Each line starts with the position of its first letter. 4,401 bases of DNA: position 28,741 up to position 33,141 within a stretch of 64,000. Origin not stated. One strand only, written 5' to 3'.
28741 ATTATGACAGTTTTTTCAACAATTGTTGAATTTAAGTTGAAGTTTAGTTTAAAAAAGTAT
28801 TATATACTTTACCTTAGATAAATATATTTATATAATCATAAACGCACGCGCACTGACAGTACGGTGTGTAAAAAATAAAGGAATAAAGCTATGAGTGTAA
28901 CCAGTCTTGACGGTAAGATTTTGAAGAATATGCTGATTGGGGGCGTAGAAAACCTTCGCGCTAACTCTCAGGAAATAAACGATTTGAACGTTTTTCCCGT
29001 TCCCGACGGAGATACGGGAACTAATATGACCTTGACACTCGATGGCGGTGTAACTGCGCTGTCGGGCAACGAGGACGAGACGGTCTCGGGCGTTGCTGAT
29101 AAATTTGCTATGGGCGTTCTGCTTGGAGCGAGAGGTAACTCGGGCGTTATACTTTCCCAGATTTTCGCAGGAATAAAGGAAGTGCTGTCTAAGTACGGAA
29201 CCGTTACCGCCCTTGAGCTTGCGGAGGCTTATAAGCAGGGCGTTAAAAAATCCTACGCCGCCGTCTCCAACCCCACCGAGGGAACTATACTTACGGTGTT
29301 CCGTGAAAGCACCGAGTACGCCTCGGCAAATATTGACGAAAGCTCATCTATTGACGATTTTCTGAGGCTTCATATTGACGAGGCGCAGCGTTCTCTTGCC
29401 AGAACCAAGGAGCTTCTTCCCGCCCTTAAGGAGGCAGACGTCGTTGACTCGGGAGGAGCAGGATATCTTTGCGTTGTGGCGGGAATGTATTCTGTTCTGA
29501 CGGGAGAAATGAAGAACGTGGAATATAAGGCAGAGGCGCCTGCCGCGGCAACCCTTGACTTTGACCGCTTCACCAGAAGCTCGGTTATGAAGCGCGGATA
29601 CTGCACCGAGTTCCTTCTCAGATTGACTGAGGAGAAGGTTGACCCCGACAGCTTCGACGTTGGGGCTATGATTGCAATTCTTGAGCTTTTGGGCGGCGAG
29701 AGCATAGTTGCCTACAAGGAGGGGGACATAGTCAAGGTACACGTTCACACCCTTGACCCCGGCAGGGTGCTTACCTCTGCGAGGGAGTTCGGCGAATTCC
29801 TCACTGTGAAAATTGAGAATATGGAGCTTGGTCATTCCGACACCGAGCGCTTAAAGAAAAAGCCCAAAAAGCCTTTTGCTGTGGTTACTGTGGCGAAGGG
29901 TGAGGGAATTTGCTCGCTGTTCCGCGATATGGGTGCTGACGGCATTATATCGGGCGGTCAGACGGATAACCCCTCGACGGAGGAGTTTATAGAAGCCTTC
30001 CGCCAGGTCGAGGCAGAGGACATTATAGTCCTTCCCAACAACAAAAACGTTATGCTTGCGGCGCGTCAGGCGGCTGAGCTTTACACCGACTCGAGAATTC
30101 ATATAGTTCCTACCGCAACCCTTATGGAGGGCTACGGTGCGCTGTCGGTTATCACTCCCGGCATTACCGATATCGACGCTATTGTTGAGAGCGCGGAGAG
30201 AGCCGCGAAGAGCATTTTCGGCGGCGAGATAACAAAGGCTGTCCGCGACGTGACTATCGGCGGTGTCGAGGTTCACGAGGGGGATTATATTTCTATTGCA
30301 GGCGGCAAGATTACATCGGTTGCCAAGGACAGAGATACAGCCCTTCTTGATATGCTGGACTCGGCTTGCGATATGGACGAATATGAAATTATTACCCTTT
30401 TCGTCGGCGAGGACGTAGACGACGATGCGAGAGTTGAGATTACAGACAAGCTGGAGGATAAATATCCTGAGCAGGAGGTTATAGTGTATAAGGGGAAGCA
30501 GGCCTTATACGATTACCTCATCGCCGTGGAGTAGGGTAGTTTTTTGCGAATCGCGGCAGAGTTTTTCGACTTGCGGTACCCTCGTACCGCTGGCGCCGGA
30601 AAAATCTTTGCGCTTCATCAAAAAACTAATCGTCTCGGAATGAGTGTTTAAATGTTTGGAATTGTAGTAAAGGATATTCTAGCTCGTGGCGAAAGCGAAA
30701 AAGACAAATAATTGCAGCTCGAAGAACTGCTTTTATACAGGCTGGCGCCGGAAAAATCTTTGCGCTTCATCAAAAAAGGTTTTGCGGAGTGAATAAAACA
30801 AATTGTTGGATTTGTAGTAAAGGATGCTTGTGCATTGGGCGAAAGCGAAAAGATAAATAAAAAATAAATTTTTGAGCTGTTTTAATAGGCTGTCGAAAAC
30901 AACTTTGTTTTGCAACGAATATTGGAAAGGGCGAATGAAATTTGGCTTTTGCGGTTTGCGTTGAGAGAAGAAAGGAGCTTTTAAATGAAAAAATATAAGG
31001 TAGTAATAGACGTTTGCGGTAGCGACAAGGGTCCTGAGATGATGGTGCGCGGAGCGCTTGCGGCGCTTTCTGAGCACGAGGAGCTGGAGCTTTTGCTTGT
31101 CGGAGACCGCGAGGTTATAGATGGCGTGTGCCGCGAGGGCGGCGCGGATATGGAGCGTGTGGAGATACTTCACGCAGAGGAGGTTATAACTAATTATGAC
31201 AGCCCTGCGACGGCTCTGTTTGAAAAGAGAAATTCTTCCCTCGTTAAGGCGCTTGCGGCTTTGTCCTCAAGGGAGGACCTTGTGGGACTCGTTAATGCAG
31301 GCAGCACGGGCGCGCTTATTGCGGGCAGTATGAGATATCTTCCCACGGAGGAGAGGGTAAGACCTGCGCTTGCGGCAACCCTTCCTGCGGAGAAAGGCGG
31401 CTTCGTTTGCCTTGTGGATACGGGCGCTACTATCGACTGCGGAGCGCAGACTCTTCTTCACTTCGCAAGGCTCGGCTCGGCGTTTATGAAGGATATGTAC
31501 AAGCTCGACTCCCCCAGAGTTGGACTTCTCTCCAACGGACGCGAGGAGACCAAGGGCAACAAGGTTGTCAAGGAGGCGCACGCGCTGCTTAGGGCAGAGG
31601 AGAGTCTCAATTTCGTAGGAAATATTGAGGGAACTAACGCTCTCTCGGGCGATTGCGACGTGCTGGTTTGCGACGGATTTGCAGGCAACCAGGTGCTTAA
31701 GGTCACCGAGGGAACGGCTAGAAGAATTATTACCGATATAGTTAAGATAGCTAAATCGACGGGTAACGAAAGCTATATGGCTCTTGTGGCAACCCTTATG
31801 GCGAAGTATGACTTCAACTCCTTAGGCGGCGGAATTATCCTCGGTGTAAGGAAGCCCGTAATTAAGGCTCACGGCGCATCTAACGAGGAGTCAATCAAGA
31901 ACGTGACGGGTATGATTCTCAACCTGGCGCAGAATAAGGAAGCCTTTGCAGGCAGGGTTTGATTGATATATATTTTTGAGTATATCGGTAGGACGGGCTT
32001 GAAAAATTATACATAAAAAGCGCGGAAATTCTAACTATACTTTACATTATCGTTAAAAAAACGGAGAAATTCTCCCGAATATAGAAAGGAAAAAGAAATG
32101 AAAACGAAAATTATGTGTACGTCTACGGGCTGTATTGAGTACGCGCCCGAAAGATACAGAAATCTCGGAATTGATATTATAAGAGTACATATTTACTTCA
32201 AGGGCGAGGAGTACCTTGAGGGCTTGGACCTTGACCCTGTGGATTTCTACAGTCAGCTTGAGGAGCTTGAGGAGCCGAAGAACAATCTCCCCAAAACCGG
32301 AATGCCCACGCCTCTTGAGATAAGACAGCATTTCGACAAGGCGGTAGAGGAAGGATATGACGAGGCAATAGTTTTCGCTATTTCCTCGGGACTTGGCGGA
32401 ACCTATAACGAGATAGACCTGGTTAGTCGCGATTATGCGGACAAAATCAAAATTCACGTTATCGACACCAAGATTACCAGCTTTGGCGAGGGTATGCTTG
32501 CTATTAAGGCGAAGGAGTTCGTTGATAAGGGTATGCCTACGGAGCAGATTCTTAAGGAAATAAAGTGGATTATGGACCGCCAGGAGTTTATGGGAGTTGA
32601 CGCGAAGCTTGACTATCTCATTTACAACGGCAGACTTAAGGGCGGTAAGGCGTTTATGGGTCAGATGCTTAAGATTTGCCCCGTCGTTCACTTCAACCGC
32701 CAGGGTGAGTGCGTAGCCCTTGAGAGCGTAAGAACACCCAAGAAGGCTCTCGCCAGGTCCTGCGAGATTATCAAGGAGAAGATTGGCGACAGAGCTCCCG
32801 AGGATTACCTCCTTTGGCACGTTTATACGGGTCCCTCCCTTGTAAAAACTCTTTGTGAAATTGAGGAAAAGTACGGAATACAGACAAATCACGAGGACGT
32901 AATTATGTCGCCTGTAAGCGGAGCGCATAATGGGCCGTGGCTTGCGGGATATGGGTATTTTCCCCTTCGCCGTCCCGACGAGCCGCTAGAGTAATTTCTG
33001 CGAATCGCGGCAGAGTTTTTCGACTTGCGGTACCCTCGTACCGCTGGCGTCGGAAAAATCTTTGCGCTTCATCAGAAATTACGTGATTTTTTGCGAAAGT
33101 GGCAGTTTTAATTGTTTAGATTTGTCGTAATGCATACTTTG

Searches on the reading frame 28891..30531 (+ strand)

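Call 84: search_protein_families(library=pfam, proteins=[window:28891-30531:+], max_evalue=0.00001)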
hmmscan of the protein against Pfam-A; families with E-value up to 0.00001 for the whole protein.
window:28891-30531:+ (547 aa): 3 families
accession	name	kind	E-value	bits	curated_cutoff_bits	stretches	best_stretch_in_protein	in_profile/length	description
PF13684.11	FakA-like_C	-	2.9e-65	220.1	23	1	330-547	1-216/216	Fatty acid kinase subunit A-like, C-terminal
PF02734.22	Dak2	-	8.6e-37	127.1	27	1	36-200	1-173/174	DAK2 domain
PF21645.3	FakA-like_M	-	1.4e-19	70.1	24.9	1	236-316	3-78/80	Fatty acid kinase subunit A-like, middle domain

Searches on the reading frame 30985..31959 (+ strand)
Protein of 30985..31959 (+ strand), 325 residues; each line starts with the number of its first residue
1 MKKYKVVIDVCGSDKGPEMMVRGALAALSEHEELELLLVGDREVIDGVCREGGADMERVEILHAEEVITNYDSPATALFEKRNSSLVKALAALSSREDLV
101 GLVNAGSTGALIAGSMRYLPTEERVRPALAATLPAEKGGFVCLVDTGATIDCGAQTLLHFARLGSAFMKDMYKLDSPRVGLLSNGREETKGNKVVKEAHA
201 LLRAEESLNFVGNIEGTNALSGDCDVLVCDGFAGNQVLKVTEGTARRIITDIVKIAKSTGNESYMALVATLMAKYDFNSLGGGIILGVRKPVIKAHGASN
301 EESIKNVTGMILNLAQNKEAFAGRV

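Call 84: search_protein_families(library=pfam, proteins=[window:30985-31959:+], max_evalue=0.00001)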
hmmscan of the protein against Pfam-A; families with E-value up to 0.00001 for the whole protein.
window:30985-31959:+ (325 aa): 1 family
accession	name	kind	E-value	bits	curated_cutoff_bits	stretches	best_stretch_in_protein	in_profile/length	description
PF02504.20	FA_synthesis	-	6e-76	256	29.1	1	5-306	2-308/324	Fatty acid synthesis protein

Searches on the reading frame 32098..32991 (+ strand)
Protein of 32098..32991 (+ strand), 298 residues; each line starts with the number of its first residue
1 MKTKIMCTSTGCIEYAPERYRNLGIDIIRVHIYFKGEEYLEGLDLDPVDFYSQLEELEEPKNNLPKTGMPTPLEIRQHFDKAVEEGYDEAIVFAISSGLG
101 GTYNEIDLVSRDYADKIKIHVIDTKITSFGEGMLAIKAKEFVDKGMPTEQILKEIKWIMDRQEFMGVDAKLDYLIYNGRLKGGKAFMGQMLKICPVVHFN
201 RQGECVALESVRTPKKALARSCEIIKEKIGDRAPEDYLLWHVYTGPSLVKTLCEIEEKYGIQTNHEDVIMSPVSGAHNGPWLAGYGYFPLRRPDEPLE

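Call 84: search_protein_families(library=pfam, proteins=[window:32098-32991:+], max_evalue=0.00001)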
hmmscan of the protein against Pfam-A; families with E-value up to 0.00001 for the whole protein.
window:32098-32991:+ (298 aa): 1 family
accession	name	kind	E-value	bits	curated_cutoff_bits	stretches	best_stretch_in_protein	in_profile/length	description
PF02645.21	DegV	-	1.2e-55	189.2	27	1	2-289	1-279/280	Uncharacterised protein, DegV family COG1307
